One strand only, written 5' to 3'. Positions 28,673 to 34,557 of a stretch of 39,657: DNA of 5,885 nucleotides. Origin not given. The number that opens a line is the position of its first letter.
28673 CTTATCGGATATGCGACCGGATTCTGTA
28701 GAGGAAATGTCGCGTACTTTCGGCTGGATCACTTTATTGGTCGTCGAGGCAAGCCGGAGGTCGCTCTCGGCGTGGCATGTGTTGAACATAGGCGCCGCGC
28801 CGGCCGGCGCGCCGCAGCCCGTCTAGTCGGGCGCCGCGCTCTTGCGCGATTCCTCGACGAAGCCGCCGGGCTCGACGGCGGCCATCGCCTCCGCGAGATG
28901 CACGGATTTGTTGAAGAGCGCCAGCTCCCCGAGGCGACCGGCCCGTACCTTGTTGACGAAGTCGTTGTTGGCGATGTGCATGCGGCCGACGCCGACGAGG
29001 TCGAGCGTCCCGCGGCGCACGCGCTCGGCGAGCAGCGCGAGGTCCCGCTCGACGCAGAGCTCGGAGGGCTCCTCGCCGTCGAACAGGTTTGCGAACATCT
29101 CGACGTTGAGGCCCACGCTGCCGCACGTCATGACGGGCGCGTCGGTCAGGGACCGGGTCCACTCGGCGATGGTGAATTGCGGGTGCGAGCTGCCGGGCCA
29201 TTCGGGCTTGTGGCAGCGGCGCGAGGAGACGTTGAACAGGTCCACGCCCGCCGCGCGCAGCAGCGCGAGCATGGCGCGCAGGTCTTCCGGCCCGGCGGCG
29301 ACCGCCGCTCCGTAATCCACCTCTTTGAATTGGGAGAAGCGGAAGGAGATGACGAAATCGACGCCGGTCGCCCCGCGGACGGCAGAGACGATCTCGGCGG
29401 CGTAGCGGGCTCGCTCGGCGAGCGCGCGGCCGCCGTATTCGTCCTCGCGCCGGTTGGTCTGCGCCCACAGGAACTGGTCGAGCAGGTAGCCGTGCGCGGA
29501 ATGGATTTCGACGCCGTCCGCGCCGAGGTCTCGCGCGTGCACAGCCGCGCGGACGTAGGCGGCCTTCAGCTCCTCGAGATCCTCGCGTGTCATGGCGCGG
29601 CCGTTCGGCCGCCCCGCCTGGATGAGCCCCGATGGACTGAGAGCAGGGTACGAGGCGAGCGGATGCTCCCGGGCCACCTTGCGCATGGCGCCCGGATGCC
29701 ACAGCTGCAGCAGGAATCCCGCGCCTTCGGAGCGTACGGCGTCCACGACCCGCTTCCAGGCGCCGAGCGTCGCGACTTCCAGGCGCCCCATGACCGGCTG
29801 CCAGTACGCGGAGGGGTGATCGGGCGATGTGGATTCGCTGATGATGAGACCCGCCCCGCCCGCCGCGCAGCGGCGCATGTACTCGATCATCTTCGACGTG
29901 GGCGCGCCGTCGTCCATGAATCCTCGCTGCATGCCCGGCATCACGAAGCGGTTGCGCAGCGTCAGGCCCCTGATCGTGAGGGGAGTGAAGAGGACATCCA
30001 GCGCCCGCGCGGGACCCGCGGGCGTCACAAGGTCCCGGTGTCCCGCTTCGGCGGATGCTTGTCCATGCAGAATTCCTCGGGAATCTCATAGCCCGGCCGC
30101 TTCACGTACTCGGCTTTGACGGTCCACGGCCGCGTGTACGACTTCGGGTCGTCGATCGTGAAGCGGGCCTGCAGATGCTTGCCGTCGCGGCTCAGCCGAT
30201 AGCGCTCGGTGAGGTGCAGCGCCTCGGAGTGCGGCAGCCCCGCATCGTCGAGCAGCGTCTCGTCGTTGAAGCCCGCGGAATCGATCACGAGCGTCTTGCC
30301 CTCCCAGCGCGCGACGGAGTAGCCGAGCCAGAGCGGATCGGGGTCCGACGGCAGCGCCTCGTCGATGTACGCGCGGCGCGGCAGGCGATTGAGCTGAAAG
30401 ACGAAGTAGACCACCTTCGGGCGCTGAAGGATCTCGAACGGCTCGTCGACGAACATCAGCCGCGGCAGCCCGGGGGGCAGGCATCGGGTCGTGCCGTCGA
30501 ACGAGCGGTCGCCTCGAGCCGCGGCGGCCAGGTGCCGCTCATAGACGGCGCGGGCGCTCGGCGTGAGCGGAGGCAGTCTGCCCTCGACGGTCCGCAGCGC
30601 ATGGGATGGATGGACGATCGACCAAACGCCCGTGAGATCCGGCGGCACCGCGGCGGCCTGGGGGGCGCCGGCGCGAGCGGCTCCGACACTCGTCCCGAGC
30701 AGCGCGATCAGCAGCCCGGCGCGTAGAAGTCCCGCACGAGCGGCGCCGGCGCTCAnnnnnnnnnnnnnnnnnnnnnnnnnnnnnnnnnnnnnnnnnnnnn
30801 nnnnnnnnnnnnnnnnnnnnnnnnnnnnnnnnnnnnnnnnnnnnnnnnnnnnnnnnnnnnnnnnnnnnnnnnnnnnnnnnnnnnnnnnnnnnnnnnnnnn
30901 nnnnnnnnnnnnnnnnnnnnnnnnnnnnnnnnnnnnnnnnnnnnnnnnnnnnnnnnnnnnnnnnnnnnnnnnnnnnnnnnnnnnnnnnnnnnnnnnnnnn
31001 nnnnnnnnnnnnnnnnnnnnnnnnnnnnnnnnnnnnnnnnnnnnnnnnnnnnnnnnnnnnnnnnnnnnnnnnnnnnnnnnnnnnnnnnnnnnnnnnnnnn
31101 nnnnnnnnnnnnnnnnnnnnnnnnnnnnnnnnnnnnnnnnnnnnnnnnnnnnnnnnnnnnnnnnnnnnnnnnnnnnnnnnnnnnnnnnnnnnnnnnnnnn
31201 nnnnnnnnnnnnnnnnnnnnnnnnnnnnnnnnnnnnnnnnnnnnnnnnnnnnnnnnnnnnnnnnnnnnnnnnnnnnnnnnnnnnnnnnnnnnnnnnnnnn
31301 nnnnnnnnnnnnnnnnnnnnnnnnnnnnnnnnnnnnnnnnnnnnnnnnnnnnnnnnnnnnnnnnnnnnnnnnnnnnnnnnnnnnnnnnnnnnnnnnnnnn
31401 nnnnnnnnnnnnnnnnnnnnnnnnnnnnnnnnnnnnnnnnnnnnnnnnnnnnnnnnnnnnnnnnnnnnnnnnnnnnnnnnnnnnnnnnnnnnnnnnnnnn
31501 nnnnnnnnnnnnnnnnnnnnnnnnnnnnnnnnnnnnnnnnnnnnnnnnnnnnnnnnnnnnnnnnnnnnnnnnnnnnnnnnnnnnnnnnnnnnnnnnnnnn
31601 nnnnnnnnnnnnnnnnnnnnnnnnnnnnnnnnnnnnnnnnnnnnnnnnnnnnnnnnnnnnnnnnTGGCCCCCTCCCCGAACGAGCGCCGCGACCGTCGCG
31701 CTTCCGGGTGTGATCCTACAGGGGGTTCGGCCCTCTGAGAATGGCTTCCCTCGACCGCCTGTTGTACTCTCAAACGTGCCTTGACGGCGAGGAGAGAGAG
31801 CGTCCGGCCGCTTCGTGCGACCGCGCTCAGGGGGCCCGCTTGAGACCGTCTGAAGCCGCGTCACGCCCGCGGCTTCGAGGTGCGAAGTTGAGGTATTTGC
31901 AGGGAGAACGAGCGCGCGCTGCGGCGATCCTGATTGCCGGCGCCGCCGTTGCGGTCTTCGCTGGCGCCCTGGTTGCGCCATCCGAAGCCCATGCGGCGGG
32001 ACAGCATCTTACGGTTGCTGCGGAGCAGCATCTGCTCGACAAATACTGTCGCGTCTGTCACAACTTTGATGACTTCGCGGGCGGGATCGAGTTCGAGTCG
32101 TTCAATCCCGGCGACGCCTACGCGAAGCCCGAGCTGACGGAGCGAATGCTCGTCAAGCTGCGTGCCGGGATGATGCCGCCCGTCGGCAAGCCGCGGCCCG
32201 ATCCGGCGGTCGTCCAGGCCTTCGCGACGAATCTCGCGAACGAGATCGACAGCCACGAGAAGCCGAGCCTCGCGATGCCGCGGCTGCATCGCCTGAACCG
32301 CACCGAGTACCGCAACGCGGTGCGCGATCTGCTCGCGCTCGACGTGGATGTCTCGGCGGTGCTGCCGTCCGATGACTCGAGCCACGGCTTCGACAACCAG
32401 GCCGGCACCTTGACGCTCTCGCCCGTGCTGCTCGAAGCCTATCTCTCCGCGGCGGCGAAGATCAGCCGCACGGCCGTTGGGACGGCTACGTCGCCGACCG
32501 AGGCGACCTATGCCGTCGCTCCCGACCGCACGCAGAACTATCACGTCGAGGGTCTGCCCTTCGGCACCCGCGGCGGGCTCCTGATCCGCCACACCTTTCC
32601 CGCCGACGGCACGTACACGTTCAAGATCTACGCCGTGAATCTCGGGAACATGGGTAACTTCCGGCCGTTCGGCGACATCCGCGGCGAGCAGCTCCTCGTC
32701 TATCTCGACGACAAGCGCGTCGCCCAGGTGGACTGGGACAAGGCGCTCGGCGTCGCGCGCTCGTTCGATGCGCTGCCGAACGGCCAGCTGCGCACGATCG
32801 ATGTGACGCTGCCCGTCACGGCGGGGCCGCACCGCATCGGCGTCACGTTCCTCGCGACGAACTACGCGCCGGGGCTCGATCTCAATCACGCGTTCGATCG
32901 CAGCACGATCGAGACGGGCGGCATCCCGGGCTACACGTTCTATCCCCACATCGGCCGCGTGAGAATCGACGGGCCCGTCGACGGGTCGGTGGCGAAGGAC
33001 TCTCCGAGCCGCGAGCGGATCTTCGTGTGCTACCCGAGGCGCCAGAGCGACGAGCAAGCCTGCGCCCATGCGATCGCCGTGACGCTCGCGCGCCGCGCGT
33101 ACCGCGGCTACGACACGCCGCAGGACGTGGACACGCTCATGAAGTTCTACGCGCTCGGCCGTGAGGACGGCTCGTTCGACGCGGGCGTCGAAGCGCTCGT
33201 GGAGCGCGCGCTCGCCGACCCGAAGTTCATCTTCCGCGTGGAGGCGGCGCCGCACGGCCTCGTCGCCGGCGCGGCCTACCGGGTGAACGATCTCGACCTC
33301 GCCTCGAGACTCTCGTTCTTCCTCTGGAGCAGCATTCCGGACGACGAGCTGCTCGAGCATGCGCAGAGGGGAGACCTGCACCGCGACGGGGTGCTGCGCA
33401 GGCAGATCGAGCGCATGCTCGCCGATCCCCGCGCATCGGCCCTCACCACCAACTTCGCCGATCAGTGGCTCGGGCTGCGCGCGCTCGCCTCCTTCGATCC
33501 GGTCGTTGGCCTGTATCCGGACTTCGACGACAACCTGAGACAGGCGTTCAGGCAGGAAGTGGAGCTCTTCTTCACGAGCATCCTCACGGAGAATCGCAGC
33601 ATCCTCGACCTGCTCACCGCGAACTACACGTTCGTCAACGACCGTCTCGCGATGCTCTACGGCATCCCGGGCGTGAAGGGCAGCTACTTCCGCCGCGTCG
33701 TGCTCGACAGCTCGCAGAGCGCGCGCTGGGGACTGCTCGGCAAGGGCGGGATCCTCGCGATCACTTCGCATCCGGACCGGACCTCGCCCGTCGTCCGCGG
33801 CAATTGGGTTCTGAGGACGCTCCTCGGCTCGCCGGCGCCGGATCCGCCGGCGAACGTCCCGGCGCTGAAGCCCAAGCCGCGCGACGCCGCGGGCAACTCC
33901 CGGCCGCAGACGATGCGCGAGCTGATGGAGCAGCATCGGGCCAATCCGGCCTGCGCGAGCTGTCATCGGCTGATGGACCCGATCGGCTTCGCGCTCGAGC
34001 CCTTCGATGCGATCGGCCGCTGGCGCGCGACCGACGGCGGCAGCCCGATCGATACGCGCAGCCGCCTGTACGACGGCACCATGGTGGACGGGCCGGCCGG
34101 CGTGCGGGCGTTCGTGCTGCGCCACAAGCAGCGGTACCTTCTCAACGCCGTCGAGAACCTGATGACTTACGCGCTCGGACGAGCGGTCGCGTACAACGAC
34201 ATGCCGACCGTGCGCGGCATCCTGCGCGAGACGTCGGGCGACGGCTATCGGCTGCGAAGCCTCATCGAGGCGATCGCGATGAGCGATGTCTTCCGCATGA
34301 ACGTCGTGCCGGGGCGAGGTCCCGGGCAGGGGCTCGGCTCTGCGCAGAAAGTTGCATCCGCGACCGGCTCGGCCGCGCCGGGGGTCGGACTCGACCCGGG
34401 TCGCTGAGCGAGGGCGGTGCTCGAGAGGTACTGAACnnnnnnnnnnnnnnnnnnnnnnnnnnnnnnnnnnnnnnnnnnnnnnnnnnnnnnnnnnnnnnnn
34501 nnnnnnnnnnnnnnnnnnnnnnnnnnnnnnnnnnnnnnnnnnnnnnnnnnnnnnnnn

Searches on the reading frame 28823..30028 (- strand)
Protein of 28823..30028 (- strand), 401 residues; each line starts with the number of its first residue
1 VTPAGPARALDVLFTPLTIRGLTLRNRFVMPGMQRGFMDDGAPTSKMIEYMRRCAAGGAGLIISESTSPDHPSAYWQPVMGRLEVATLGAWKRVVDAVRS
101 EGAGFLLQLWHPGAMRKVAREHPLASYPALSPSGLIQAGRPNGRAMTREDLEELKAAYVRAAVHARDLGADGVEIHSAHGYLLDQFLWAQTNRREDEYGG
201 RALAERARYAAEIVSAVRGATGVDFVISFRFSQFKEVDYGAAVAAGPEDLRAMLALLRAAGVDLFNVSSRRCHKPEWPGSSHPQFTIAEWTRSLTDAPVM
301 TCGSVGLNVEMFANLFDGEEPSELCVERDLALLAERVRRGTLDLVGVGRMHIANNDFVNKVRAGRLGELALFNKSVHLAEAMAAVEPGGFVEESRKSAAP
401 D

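Call 10: search_protein_families(library=pfam, proteins=[window:28823-30028:-])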
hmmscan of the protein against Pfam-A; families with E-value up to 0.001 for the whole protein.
window:28823-30028:- (401 aa): 1 family
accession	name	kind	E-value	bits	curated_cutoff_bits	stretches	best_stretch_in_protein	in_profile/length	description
PF00724.26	Oxidored_FMN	-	2.3e-52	178.8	27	1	13-305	2-301/342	NADH:flavin oxidoreductase / NADH oxidase family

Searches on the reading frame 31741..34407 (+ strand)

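Call 10: search_protein_families(library=pfam, proteins=[window:31741-34407:+])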
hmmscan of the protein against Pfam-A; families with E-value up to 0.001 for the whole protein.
window:31741-34407:+ (888 aa): 5 families
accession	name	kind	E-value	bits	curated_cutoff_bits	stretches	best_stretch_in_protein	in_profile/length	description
PF07631.16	PSD4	-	6.7e-45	153.2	23.3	1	516-642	2-128/128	Protein of unknown function (DUF1592)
PF07627.16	PSCyt3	-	3e-36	124.1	27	1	662-765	1-98/98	Protein of unknown function (DUF1588)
PF07626.16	PSD3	-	3.4e-24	85.6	23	1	184-246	2-64/65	Protein of unknown function (DUF1587)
PF07624.16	PSD2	-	2.3e-16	59.7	25.8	1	778-851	1-74/74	Protein of unknown function (DUF1585)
PF07637.16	PSD5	-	2.1e-12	47.6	34.2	1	441-501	1-62/62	Protein of unknown function (DUF1595)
